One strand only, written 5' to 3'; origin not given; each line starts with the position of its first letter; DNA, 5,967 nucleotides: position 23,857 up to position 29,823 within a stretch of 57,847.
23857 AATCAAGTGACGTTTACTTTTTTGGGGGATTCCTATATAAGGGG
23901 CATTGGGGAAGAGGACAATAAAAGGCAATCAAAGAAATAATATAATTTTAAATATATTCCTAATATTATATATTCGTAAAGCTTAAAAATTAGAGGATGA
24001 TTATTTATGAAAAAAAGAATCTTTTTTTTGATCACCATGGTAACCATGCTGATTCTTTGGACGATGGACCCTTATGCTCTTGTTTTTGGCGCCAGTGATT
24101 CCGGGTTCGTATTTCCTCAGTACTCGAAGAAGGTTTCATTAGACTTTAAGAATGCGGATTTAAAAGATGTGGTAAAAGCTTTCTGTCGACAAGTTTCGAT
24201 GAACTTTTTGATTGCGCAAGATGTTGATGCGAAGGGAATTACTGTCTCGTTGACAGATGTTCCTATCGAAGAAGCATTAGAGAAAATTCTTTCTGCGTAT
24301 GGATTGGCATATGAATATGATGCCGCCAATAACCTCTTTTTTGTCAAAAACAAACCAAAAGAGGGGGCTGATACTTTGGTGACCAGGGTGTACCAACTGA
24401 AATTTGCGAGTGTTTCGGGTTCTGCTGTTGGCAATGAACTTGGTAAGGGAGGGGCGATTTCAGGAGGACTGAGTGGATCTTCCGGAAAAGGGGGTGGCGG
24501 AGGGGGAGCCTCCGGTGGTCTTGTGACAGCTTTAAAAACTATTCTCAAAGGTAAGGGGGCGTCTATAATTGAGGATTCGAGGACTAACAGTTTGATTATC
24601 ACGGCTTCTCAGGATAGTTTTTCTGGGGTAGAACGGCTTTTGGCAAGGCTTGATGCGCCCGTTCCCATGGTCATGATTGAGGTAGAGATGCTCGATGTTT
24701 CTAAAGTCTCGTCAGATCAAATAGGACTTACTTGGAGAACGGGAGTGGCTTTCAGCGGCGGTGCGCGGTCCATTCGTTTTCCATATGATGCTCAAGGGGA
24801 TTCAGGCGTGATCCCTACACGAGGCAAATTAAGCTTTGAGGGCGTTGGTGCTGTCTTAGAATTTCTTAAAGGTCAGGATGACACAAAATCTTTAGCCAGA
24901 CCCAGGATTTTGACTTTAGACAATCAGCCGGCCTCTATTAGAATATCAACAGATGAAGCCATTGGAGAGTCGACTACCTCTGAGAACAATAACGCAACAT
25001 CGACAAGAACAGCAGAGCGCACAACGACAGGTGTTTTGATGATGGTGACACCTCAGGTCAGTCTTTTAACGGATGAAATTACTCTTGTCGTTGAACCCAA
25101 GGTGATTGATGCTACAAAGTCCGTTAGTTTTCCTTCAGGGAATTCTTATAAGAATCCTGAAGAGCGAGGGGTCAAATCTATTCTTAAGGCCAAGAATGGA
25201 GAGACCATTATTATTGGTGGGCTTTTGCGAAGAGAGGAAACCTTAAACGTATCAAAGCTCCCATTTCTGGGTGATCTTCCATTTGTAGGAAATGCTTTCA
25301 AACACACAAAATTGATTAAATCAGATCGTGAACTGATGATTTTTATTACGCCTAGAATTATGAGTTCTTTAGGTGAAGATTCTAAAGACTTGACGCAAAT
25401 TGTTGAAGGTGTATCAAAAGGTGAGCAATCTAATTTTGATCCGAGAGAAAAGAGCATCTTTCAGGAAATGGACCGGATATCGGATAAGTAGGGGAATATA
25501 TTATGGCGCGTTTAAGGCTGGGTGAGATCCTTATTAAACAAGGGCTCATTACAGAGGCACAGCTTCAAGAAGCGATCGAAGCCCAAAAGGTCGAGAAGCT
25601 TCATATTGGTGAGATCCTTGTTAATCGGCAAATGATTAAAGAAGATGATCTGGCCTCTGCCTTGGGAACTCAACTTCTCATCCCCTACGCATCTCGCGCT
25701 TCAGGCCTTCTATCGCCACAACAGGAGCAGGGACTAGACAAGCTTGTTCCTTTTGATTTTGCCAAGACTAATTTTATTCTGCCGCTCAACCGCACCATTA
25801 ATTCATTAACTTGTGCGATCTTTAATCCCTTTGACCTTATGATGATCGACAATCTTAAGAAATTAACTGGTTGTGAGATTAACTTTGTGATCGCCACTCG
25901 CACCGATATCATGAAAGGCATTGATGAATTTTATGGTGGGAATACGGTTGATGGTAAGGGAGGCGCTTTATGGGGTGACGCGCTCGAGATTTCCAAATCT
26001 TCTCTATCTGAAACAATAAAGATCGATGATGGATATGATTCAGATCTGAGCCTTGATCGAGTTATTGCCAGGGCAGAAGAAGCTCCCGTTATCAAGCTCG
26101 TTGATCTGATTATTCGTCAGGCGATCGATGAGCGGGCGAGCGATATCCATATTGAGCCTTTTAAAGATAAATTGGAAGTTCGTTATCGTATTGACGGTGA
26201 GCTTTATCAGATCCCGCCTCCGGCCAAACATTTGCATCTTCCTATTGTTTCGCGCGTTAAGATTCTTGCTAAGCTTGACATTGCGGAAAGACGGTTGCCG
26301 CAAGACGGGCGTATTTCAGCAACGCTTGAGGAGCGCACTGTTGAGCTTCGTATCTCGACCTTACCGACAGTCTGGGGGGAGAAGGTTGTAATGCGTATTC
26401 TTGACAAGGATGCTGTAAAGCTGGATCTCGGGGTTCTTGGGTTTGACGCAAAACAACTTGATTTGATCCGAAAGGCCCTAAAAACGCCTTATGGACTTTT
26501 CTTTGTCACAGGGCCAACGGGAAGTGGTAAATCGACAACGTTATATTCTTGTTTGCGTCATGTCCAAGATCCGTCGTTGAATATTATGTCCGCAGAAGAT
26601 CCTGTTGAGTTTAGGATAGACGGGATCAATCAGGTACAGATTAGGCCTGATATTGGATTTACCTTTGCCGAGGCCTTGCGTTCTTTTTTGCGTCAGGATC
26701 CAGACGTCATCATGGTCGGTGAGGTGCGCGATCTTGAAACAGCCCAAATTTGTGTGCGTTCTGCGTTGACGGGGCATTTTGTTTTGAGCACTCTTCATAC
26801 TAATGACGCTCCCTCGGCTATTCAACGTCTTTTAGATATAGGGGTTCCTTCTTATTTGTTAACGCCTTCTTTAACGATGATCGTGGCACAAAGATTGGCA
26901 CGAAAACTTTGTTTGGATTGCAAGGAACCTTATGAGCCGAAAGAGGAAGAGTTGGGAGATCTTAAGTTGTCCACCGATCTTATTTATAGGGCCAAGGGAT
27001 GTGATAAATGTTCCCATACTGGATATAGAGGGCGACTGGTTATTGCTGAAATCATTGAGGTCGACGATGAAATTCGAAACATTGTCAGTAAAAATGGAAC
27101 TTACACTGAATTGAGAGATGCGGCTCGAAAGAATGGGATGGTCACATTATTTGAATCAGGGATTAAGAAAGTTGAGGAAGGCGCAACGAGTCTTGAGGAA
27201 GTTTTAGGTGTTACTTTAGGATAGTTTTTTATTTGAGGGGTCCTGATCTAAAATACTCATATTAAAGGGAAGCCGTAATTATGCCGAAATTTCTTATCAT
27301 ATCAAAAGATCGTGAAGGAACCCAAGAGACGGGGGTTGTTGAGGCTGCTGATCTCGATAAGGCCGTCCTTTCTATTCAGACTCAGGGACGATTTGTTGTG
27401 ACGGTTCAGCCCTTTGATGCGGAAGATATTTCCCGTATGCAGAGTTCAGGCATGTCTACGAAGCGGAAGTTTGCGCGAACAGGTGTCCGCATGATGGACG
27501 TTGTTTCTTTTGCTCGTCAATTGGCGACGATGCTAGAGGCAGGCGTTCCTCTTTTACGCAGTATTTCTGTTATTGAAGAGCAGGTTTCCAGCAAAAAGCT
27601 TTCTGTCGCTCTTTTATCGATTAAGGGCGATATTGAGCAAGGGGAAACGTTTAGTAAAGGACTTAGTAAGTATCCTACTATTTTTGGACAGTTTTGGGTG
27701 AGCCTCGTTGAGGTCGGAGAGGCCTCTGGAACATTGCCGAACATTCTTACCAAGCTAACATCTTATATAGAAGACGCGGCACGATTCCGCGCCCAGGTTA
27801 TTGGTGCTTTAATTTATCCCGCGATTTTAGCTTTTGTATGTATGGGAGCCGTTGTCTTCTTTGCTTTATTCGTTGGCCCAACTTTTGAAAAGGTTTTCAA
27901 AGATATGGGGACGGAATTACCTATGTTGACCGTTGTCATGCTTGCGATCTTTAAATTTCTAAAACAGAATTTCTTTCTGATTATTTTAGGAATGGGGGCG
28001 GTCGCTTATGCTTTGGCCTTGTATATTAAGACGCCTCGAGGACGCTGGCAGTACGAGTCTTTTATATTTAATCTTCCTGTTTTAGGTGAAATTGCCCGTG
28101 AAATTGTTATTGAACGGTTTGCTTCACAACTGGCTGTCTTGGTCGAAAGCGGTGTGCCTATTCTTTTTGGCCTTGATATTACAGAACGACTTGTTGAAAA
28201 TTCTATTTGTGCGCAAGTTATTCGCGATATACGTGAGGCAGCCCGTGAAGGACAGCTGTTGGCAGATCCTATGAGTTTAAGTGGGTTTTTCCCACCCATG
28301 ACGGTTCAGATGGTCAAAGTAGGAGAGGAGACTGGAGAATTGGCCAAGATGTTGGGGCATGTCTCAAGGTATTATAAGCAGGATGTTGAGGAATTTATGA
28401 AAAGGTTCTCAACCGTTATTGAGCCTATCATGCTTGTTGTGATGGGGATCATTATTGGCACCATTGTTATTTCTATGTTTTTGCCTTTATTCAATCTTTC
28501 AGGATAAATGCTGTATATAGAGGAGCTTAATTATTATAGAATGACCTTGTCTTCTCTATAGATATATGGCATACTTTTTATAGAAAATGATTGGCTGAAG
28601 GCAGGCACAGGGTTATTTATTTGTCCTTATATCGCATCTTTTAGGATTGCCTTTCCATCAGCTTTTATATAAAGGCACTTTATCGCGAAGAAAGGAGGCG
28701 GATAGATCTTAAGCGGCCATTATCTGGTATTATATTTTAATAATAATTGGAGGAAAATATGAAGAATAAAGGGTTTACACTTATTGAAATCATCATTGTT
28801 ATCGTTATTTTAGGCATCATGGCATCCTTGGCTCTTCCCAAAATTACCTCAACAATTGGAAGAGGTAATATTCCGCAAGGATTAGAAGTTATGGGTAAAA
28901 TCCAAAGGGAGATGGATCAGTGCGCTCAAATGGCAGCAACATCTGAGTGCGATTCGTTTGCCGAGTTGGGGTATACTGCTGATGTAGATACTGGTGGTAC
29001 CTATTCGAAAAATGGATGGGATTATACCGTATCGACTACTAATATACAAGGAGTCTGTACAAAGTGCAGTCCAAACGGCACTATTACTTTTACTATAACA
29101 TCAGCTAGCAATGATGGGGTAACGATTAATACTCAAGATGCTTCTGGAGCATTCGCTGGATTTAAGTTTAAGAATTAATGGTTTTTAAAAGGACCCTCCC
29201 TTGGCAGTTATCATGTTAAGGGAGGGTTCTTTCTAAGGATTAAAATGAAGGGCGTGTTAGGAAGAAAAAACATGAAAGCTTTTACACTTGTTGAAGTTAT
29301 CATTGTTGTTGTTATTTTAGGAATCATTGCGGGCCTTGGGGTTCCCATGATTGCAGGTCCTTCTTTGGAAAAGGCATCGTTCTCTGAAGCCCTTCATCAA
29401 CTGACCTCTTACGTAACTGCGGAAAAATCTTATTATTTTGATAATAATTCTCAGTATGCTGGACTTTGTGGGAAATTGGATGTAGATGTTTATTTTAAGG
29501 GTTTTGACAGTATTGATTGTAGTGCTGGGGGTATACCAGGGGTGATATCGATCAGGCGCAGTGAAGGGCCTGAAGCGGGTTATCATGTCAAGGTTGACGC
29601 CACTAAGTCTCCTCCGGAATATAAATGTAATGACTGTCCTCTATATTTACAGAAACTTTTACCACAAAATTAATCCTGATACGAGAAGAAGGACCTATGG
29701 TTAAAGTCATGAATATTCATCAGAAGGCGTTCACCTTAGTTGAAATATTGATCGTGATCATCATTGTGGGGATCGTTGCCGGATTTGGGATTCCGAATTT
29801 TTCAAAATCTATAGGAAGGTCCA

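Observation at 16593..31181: An Exb/Tol-like membrane module is packed tightly against a PilMNOPQ-PilB-PilC-pilin machine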

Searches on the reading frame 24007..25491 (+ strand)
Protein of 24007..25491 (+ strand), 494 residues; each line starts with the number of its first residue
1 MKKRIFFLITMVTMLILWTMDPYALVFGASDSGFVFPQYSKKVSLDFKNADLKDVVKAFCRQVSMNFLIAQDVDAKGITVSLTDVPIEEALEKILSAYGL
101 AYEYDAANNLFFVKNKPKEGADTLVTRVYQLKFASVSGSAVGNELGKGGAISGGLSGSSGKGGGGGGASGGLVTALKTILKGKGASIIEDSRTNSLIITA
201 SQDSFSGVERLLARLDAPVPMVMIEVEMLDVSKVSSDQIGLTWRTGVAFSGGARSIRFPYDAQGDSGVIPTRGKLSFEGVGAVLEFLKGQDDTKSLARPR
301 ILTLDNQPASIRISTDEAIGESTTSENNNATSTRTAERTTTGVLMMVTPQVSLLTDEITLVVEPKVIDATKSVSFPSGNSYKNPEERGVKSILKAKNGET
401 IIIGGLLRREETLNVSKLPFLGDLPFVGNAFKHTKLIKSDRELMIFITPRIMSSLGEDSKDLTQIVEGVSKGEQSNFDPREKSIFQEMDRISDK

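Call 4: search_protein_families(library=pfam, proteins=[window:24007-25491:+], max_evalue=0.01)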
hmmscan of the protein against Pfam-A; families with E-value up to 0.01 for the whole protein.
window:24007-25491:+ (494 aa): 4 families
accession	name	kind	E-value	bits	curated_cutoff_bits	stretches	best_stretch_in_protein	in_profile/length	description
PF00263.26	Secretin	-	1.6e-37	129.2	27.5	1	287-452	2-168/169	Bacterial type II and III secretion system protein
PF03958.22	Secretin_N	-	3e-09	37.4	28.2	1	126-220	1-68/69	Bacterial type II/III secretion system short domain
PF07660.19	STN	-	2e-08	34.3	28.4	1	65-110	1-47/52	Secretin and TonB N terminus short domain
PF21305.2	type_II_gspD_N0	-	0.00048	20.4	27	1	45-96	1-52/71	GspD-like, N0 domain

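Call 9: search_protein_families(library=ncbifam, proteins=[window:24007-25491:+], max_evalue=0.01)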
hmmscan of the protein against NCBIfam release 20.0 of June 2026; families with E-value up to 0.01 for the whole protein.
window:24007-25491:+ (494 aa): 9 families
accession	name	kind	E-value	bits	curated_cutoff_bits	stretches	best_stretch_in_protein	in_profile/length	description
TIGR02517.1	type_II_gspD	equivalog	8.6e-52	176.4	351.35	1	147-454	277-592/600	type II secretion system secretin GspD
TIGR02515.1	IV_pilus_PilQ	subfamily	3.9e-51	174.4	284.35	2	284-453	265-428/428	type IV pilus secretin PilQ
TIGR02519.1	pilus_MshL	equivalog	4.3e-38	131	250.2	1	190-452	4-290/290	pilus (MSHA type) biogenesis protein MshL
NF010083.0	PRK13568.1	equivalog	7.1e-33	114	554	2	177-453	144-418/419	DNA uptake porin HofQ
TIGR02516.1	type_III_yscC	equivalog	4.4e-27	94.7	238.45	1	182-453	196-462/463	type III secretion system outer membrane ring subunit SctC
NF007851.2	PRK10560.1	exception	2.2e-24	86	598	2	174-453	134-410/412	DNA uptake porin HofQ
NF042912.1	Amuc_1098_fam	equivalog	2.8e-21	75.3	750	2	386-458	730-802/805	Amuc_1098 family type IV pilus outer membrane protein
NF011873.0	PRK15346.1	equivalog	1.4e-19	70.2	524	1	187-435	238-477/499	EscC/YscC/HrcC family type III secretion system outer membrane ring protein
TIGR02520.1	pilus_B_mal_scr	equivalog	5.2e-12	45.1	287.65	1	80-415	124-481/513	PilN family type IVB pilus formation outer membrane protein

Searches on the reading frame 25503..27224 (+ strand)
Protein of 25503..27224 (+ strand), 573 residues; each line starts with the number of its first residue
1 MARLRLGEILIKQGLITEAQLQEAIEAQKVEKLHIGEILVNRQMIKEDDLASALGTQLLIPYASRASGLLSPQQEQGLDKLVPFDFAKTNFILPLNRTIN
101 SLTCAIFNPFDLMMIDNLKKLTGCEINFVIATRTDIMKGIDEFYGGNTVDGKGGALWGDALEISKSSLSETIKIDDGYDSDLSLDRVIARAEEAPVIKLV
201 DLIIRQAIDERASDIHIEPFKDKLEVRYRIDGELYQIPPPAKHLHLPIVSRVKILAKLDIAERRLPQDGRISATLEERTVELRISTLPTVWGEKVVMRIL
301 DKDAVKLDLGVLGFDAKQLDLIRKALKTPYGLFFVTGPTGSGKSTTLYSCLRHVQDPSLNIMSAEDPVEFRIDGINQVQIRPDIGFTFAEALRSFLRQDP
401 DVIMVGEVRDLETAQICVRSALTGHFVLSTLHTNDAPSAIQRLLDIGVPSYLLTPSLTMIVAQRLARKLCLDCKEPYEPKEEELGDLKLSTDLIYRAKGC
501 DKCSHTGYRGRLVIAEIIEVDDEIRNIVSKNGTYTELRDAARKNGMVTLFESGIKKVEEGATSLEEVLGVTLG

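Call 5: search_protein_families(library=pfam, proteins=[window:25503-27224:+], max_evalue=0.01)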
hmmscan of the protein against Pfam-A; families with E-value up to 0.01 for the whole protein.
window:25503-27224:+ (573 aa): 4 families
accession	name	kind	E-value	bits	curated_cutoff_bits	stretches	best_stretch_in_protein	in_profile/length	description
PF00437.27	T2SSE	-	3.9e-138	460.6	24.9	1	191-568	3-369/370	Type II/IV secretion system protein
PF05157.20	MshEN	-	1.1e-13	51.4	23.1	1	78-146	17-86/90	MshEN domain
PF13191.12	AAA_16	-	0.0012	19.8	32.6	1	318-369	8-62/167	AAA ATPase domain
PF13604.12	AAA_30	-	0.0028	17.8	27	1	315-351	3-39/191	AAA domain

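Call 9: search_protein_families(library=ncbifam, proteins=[window:25503-27224:+], max_evalue=0.01)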
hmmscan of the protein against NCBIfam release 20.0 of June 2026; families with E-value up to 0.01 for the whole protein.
window:25503-27224:+ (573 aa): 22 families
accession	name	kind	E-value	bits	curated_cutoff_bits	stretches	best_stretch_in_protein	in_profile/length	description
TIGR02538.1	type_IV_pilB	equivalog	5.4e-185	616.2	675.65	1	6-571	2-562/564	type IV-A pilus assembly ATPase PilB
TIGR02533.1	type_II_gspE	equivalog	1.5e-175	584.5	630.25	1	81-571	3-486/486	type II secretion system ATPase GspE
NF007755.0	PRK10436.1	equivalog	4.5e-139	464.1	617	1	95-570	22-458/465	type II secretion system protein GspE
NF053534.1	T4PilAsmATPsTfpB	equivalog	1.9e-137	459.1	850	1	11-571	17-582/584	type IV pilus assembly ATPase TfpB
NF041000.1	ATPase_ComGA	equivalog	6.8e-75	251.5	300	1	203-466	3-265/267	competence type IV pilus ATPase ComGA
TIGR01420.1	pilT_fam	subfamily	1.8e-46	159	319.1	1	202-465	4-267/343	PilT/PilU family type 4a pilus ATPase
TIGR02525.1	plasmid_TraJ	equivalog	4.5e-26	91.7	368.3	1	296-446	121-272/372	plasmid transfer ATPase TraJ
TIGR02524.1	dot_icm_DotB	equivalog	2.1e-19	70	463.3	1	322-444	126-257/358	Dot/Icm type IV secretion system ATPase DotB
NF053729.1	c-di-GMP_motif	domain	2.4e-16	59.3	38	1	5-57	1-53/53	cyclic di-GMP-binding domain-containing protein, MshE-related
NF058587.1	archaellum_moto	equivalog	5.1e-16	58.5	550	1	333-449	278-401/527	archaellum flagellar ATPase motor FlaI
TIGR02782.1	TrbB_P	equivalog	8.4e-14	51.5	304.55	1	315-444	122-253/303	P-type conjugative transfer ATPase TrbB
NF008411.1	PRK11234.1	equivalog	2.3e-13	49.4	1170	1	5-149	483-622/723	cyclic di-3',5'-guanylate-activated glycosyltransferase NfrB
NF012033.0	PRK15489.1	equivalog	3.5e-13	48.6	537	1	2-144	489-627/703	glycosyl transferase family protein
NF010469.0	PRK13894.1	subfamily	3.3e-12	46.4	508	1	316-443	136-264/320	conjugal transfer ATPase TrbB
NF010407.0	PRK13833.1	subfamily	4e-12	46.2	499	1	316-444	131-260/323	conjugal transfer protein TrbB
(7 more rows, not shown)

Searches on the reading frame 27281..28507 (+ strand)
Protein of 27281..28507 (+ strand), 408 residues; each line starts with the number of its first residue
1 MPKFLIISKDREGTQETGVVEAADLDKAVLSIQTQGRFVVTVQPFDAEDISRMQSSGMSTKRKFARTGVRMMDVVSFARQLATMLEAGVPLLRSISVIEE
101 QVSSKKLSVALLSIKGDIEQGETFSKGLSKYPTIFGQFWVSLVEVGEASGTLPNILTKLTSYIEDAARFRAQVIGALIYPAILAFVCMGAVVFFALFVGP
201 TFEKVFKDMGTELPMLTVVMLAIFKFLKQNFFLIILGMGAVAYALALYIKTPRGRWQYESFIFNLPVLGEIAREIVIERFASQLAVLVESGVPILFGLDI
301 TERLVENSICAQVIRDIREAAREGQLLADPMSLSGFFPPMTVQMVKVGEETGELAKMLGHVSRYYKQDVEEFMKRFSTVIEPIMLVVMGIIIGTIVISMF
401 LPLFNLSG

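Call 5: search_protein_families(library=pfam, proteins=[window:27281-28507:+], max_evalue=0.01)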
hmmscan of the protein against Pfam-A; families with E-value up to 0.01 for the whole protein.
window:27281-28507:+ (408 aa): 1 family
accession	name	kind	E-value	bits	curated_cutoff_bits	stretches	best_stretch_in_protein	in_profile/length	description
PF00482.28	T2SSF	-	5.9e-54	181.8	25.2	2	77-199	1-124/125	Type II secretion system (T2SS), protein F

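Call 67: search_protein_families(library=ncbifam, proteins=[window:27281-28507:+], max_evalue=0.001)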
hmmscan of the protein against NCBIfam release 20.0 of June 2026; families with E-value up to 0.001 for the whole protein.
window:27281-28507:+ (408 aa): 6 families
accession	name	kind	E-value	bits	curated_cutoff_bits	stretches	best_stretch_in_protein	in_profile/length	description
TIGR02120.1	GspF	equivalog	2.9e-102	342.9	424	1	10-406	7-397/401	type II secretion system inner membrane protein GspF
NF052607.1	T4PiliAsmPilCThrm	equivalog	2.5e-89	300.2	700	1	1-406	1-400/406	type IV pilus assembly protein PilC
NF052606.1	T4PiliAsmPilCMyx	equivalog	5.2e-88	295.7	700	1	2-407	20-415/419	type IV pilus assembly protein PilC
NF007861.0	PRK10573.1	equivalog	3.3e-73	247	401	1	53-407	40-395/401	protein transport protein HofC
NF047826.1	T3SSXpsF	equivalog_domain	1.3e-62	211.9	650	1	1-407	1-401/405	type II secretion system protein XpsF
NF041012.2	T4P_ComGB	equivalog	5.8e-48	163.9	240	2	76-406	5-330/332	competence type IV pilus assembly protein ComGB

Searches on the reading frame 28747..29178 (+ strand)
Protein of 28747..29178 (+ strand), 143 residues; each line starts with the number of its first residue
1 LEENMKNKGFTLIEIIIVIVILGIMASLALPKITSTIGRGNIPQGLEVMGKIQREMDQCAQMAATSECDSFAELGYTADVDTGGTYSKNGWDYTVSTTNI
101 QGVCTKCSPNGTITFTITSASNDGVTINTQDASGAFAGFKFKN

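Call 5: search_protein_families(library=pfam, proteins=[window:28747-29178:+], max_evalue=0.01)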
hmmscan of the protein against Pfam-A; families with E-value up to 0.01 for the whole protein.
window:28747-29178:+ (143 aa): 1 family
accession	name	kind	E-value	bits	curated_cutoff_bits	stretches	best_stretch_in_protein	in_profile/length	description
PF07963.17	N_methyl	-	4.8e-09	35.9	21.2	1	5-30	2-27/27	Prokaryotic N-terminal methylation motif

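Call 67: search_protein_families(library=ncbifam, proteins=[window:28759-29178:+], max_evalue=0.001)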
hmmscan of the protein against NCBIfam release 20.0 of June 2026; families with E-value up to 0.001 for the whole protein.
window:28759-29178:+ (139 aa): 8 families
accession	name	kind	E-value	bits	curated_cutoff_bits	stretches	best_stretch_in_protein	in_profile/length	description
TIGR02532.1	IV_pilin_GFxxxE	domain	1.1e-08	34.5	16.3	1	4-26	2-24/24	prepilin-type N-terminal cleavage/methylation domain-containing protein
TIGR01710.1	typeII_sec_gspG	equivalog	1.3e-08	34.9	88.85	1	4-40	1-37/134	type II secretion system major pseudopilin GspG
TIGR01708.2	typeII_sec_gspH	equivalog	1.3e-07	31.8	80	1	4-42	2-40/169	type II secretion system minor pseudopilin GspH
NF041013.1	T4P_ComGE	equivalog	2.6e-06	27.4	49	1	2-35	2-36/83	competence type IV pilus minor pilin ComGE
NF007862.0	PRK10574.1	equivalog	2.7e-06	27.6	138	1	1-66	2-68/145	prepilin peptidase-dependent pilin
NF041775.1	typeIV_PilA_Myxo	equivalog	1.4e-05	25.2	400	1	2-29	9-36/214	type IV pilin protein PilA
NF040999.1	pilin_ComGC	equivalog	7.2e-05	22.9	75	1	4-31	2-29/84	competence type IV pilus major pilin ComGC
TIGR02596.1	TIGR02596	subfamily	0.00066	19.8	70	0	6-64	1-56/196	Verru_Chthon cassette protein D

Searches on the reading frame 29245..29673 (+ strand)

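Call 5: search_protein_families(library=pfam, proteins=[window:29245-29673:+], max_evalue=0.01)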
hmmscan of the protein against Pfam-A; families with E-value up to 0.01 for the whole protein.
window:29245-29673:+ (142 aa): 1 family
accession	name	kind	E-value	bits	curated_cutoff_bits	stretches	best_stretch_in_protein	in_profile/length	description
PF07963.17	N_methyl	-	5.1e-07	29.4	21.2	1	7-31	1-25/27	Prokaryotic N-terminal methylation motif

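Call 67: search_protein_families(library=ncbifam, proteins=[window:29245-29673:+], max_evalue=0.001)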
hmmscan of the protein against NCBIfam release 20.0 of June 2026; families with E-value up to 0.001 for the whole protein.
window:29245-29673:+ (142 aa): 5 families
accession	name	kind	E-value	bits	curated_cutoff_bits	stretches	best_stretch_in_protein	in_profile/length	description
TIGR01710.1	typeII_sec_gspG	equivalog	3.4e-07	30.3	88.85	1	11-68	1-57/134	type II secretion system major pseudopilin GspG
NF041775.1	typeIV_PilA_Myxo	equivalog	1.2e-06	28.6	400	1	11-72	11-70/214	type IV pilin protein PilA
NF007862.0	PRK10574.1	equivalog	4.5e-06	26.9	138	1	9-66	3-59/145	prepilin peptidase-dependent pilin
TIGR02532.1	IV_pilin_GFxxxE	domain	3.1e-05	23.6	16.3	1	11-32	2-23/24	prepilin-type N-terminal cleavage/methylation domain-containing protein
NF041013.1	T4P_ComGE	equivalog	0.00054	20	49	1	8-37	1-30/83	competence type IV pilus minor pilin ComGE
